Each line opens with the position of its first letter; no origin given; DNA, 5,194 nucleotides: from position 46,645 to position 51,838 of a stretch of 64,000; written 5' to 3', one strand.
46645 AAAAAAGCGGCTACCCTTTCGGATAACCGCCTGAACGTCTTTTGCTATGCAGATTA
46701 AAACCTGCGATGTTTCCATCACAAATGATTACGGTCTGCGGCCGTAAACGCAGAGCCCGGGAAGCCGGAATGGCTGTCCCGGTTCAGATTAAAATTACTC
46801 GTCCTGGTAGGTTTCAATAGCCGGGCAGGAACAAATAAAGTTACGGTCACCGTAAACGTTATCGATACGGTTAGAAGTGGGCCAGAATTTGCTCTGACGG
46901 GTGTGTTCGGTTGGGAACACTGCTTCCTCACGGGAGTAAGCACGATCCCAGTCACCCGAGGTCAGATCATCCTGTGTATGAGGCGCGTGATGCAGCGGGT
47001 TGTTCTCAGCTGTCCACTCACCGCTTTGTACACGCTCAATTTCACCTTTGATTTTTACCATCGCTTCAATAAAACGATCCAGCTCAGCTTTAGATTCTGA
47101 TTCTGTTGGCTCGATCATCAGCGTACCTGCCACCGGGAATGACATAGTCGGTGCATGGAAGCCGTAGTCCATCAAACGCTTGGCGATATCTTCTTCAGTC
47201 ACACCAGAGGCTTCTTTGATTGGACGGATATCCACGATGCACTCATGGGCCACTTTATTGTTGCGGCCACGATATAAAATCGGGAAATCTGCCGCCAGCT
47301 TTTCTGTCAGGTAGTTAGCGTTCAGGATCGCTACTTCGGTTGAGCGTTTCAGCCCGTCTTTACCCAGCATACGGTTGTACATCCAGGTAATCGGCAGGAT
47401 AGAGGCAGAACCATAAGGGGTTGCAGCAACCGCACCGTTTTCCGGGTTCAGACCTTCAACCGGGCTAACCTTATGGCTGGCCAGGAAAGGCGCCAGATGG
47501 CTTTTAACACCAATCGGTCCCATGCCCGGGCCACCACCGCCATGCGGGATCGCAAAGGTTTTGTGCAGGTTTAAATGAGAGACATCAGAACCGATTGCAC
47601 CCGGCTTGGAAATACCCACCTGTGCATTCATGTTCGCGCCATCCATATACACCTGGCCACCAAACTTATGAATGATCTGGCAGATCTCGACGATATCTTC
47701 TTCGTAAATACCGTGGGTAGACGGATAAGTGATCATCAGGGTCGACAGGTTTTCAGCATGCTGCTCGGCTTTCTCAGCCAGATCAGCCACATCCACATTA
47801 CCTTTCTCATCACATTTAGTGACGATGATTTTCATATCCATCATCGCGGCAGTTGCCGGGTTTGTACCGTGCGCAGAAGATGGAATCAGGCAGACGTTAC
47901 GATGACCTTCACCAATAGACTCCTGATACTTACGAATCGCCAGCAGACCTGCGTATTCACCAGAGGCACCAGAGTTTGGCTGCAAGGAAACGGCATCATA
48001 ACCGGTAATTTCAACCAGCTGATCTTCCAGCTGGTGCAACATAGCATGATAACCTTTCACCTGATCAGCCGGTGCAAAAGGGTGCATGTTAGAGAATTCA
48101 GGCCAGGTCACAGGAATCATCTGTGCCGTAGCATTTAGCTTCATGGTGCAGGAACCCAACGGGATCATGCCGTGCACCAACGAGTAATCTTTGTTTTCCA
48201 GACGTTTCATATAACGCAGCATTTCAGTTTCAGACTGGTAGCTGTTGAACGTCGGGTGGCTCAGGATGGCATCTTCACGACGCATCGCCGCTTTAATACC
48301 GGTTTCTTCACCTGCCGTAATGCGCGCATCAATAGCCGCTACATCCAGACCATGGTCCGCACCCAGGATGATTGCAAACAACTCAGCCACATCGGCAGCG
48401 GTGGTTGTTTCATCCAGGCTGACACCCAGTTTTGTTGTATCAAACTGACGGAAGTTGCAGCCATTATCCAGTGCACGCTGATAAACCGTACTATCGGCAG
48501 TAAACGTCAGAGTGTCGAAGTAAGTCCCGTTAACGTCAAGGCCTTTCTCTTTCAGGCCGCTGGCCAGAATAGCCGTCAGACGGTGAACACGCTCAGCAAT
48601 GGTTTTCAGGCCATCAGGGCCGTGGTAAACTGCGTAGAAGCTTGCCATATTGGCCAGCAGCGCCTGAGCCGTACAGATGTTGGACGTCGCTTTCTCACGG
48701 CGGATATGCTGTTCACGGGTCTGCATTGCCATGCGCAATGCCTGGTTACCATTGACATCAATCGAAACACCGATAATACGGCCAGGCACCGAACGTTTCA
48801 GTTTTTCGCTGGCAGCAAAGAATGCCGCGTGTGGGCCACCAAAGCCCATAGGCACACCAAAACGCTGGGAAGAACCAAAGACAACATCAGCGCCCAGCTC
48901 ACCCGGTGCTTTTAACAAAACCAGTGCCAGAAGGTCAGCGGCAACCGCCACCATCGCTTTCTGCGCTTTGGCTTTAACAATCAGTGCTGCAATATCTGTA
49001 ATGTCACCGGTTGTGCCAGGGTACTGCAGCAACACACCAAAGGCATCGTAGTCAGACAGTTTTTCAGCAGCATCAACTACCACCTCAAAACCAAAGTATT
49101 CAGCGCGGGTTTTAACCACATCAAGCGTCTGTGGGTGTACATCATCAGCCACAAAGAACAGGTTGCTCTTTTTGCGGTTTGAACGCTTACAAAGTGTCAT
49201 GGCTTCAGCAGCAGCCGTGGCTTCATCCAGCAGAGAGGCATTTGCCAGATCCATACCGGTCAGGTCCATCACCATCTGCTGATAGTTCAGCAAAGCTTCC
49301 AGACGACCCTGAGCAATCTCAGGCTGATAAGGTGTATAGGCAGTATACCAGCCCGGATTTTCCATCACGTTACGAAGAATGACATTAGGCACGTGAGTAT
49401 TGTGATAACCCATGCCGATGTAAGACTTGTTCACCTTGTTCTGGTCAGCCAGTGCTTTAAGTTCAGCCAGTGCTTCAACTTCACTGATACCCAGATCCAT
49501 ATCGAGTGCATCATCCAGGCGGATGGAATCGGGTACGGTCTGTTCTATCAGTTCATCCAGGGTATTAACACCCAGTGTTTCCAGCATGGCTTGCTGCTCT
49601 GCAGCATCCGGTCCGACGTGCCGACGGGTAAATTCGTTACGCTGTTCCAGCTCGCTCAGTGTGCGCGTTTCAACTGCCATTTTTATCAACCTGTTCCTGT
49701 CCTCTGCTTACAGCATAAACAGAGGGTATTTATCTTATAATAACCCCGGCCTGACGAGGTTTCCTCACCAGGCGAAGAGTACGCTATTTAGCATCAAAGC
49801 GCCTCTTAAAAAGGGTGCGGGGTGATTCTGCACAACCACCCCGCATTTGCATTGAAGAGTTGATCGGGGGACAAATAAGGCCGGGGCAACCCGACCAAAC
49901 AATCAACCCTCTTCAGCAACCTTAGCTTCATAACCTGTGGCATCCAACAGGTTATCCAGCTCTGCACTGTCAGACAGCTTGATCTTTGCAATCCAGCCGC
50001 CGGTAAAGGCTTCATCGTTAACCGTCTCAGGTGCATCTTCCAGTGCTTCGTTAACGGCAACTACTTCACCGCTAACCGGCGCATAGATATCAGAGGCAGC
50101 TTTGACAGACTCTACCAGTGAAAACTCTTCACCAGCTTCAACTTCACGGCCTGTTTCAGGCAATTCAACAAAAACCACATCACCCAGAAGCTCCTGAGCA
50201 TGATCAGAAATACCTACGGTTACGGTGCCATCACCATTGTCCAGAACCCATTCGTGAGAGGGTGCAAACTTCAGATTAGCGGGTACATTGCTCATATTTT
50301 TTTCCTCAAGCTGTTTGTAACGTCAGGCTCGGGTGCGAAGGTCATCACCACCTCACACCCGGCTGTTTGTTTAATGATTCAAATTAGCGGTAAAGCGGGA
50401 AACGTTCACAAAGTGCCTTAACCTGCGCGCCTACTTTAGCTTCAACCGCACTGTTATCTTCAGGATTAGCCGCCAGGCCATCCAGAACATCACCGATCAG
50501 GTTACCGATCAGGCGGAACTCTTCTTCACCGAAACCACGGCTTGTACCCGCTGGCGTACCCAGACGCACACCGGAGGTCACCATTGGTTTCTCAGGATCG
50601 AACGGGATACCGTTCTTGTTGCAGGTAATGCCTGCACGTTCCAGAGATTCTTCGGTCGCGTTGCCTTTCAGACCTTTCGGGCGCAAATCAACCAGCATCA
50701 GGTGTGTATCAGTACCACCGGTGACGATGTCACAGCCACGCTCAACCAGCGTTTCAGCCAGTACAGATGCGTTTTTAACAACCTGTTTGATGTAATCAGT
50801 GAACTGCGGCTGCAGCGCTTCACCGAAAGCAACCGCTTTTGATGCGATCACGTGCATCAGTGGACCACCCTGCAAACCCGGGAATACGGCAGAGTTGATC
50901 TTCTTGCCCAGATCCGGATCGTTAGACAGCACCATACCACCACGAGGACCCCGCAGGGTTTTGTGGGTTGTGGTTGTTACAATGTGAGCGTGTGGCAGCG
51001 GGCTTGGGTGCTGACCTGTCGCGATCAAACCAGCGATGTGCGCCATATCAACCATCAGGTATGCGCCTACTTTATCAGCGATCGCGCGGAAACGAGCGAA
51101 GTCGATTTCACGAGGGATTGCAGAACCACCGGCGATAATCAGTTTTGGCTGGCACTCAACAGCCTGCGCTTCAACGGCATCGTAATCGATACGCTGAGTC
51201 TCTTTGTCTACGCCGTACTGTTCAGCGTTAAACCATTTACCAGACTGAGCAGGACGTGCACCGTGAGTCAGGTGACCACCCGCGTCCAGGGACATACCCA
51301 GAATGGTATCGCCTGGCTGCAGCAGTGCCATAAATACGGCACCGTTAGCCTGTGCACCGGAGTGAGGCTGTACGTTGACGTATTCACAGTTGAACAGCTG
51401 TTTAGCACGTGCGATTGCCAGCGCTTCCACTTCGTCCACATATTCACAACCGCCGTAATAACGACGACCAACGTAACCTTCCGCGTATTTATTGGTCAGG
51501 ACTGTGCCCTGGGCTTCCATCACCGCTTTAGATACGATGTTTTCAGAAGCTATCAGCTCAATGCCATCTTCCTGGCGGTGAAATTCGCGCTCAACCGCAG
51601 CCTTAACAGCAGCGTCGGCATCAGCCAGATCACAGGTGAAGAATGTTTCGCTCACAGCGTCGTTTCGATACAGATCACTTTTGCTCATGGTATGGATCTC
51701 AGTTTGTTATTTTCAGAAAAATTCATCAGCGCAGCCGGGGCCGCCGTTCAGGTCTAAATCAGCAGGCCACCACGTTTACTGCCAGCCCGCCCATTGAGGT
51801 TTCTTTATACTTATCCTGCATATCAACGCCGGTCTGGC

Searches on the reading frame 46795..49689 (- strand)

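Call 3: search_protein_families(library=ncbifam, proteins=[window:46795-49689:-])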
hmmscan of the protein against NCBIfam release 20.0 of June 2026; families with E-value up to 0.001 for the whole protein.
window:46795-49689:- (964 aa): 7 families
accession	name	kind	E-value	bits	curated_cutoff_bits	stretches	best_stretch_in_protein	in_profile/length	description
TIGR00461.1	gcvP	equivalog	0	1494.7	859.2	1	23-955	1-939/939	aminomethyl-transferring glycine dehydrogenase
NF003346.0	PRK04366.1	equivalog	6.4e-143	477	441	2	484-888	53-459/487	aminomethyl-transferring glycine dehydrogenase subunit GcvPB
NF001696.0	PRK00451.1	equivalog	1.9e-117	393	364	3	29-399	9-390/447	aminomethyl-transferring glycine dehydrogenase subunit GcvPA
TIGR03812.1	tyr_de_CO2_Arch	equivalog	2e-07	30.2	299.4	1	546-676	52-183/375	tyrosine decarboxylase MfnA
NF006463.0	PRK08861.1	equivalog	7.4e-05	21.8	670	0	219-276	142-199/388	O-succinylhomoserine (thiol)-lyase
NF005758.0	PRK07582.1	equivalog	0.0002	20.2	440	0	168-274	87-196/372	cystathionine gamma-lyase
NF005976.0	PRK08064.1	equivalog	0.00027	20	627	0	227-277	151-200/390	cystathionine beta-lyase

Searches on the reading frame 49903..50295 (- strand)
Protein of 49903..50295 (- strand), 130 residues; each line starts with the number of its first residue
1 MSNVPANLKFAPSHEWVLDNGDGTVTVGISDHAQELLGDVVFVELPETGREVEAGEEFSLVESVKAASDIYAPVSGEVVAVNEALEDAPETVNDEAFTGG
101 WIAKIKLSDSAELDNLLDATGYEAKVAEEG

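Call 3: search_protein_families(library=ncbifam, proteins=[window:49903-50295:-])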
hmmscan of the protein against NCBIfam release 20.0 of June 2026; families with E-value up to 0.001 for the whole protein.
window:49903-50295:- (130 aa): 4 families
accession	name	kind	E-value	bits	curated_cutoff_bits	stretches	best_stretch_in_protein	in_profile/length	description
NF002270.0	PRK01202.1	subfamily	1.3e-54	183.5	117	1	1-128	1-128/129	glycine cleavage system protein GcvH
TIGR00527.1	gcvH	equivalog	1.3e-48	164.3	115.85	1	3-129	1-128/129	glycine cleavage system protein GcvH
TIGR03077.1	not_gcvH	equivalog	1.5e-21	76.5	144.05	1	14-116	6-108/110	glycine cleavage protein H-like protein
NF045810.1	GcvH_rel_desulf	equivalog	4.3e-10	39.5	150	1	3-126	11-135/167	GcvH-related protein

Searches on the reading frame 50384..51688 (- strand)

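Call 3: search_protein_families(library=ncbifam, proteins=[window:50384-51688:-])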
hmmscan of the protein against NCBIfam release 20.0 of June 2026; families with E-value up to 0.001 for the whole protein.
window:50384-51688:- (434 aa): 8 families
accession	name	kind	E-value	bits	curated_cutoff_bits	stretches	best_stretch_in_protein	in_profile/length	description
NF000586.1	PRK00011.1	subfamily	4.6e-192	638.2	335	1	26-433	2-404/404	serine hydroxymethyltransferase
NF010094.0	PRK13580.1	equivalog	3.7e-138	461.2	735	2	128-432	170-486/496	glycine hydroxymethyltransferase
TIGR04506.1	F_threo_transal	equivalog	3.1e-33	115.4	650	1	27-411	5-389/609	fluorothreonine transaldolase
NF005394.0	PRK06939.1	equivalog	2.3e-07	29.9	460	1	109-327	109-326/397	glycine C-acetyltransferase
TIGR01822.1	2am3keto_CoA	equivalog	2e-05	23.7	493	1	110-324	106-319/393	glycine C-acetyltransferase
TIGR00858.1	bioF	equivalog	0.00012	21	426.45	1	108-256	87-234/365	8-amino-7-oxononanoate synthase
NF008658.2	PRK11658.1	equivalog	0.0003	19.6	631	1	160-273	102-212/379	UDP-4-amino-4-deoxy-L-arabinose aminotransferase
TIGR04427.1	PLP_DesI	equivalog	0.00088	18.5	650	0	159-266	118-223/390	dTDP-4-dehydro-6-deoxyglucose aminotransferase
